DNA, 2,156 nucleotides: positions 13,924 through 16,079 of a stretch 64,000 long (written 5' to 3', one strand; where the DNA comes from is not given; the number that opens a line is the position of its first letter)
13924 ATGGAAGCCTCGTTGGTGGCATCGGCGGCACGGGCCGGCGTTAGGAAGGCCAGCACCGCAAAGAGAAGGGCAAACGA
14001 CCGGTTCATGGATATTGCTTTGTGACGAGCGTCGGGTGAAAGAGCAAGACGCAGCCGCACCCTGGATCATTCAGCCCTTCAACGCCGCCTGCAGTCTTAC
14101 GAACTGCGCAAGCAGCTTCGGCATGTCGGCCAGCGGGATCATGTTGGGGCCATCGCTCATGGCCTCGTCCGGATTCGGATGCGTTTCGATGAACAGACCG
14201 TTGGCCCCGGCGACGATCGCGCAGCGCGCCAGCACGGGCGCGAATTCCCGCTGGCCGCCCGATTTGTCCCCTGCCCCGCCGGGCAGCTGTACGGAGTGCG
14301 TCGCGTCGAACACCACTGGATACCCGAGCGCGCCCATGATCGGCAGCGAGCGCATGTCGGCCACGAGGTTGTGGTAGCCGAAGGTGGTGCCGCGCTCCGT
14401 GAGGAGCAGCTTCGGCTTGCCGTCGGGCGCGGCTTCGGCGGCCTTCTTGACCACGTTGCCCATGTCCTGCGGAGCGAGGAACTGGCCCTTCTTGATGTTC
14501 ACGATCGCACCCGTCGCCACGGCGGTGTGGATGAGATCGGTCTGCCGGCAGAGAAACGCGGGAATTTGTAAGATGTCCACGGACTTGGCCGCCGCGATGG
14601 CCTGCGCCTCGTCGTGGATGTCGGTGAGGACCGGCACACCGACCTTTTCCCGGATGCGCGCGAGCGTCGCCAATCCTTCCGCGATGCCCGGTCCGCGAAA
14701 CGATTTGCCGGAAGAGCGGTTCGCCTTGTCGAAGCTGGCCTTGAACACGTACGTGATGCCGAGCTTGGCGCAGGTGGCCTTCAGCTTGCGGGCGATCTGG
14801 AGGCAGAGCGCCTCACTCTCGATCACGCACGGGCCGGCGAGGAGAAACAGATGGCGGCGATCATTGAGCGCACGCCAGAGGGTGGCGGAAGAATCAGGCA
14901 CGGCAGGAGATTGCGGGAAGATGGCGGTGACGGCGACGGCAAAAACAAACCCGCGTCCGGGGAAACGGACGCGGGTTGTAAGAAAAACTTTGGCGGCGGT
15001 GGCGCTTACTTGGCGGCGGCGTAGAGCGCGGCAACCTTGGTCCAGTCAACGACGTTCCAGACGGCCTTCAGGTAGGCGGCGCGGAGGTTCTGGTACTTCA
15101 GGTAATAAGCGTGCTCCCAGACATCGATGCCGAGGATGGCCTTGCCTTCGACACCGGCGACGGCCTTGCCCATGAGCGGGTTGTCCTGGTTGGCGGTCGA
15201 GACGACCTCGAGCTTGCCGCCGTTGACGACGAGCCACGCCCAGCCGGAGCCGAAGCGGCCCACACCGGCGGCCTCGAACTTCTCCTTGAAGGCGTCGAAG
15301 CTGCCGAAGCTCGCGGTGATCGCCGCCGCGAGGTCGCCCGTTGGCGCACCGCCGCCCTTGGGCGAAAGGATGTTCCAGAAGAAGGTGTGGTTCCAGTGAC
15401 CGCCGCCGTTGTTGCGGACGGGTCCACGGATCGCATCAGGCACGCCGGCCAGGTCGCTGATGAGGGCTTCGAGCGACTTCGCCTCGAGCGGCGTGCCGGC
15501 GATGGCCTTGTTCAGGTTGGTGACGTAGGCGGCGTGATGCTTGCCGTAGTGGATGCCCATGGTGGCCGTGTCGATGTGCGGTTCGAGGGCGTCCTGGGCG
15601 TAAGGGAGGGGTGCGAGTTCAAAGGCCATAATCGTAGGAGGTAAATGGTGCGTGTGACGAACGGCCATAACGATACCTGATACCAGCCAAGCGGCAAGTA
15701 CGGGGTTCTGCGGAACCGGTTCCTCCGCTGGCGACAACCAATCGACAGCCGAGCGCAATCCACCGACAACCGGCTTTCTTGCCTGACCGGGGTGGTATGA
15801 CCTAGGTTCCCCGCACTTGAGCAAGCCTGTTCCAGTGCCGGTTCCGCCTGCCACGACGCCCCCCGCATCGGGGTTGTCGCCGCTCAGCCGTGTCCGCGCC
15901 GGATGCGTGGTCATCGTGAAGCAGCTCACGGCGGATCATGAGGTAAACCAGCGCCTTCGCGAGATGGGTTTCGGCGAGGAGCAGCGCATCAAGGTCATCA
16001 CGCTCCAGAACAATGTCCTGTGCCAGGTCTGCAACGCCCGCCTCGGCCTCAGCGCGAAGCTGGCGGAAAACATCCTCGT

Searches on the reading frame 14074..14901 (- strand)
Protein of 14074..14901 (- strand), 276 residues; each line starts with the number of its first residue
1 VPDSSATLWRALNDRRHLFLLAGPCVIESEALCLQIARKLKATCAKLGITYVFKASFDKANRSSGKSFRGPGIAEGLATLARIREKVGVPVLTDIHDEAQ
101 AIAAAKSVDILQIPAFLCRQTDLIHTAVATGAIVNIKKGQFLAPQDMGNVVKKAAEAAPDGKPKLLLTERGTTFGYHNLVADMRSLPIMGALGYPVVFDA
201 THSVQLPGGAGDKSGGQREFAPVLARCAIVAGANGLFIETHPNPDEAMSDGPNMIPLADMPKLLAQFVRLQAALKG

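Call 62: search_protein_families(library=pfam, proteins=[window:14074-14901:-], max_evalue=0.001)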
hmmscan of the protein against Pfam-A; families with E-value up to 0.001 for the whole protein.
window:14074-14901:- (276 aa): 1 family
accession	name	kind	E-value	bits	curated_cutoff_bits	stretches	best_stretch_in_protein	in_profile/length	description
PF00793.26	DAHP_synth_1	-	6.5e-63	212.6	25.5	1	17-267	17-261/270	DAHP synthetase I family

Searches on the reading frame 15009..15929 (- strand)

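Call 62: search_protein_families(library=pfam, proteins=[window:15009-15929:-], max_evalue=0.001)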
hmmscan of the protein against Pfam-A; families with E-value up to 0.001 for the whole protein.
window:15009-15929:- (307 aa): 2 families
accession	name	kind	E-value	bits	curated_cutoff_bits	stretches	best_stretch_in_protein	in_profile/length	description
PF02777.23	Sod_Fe_C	-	9.7e-40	135.2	20.9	1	196-300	1-100/102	Iron/manganese superoxide dismutases, C-terminal domain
PF00081.27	Sod_Fe_N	-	1.4e-30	106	27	1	103-189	2-82/82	Iron/manganese superoxide dismutases, alpha-hairpin domain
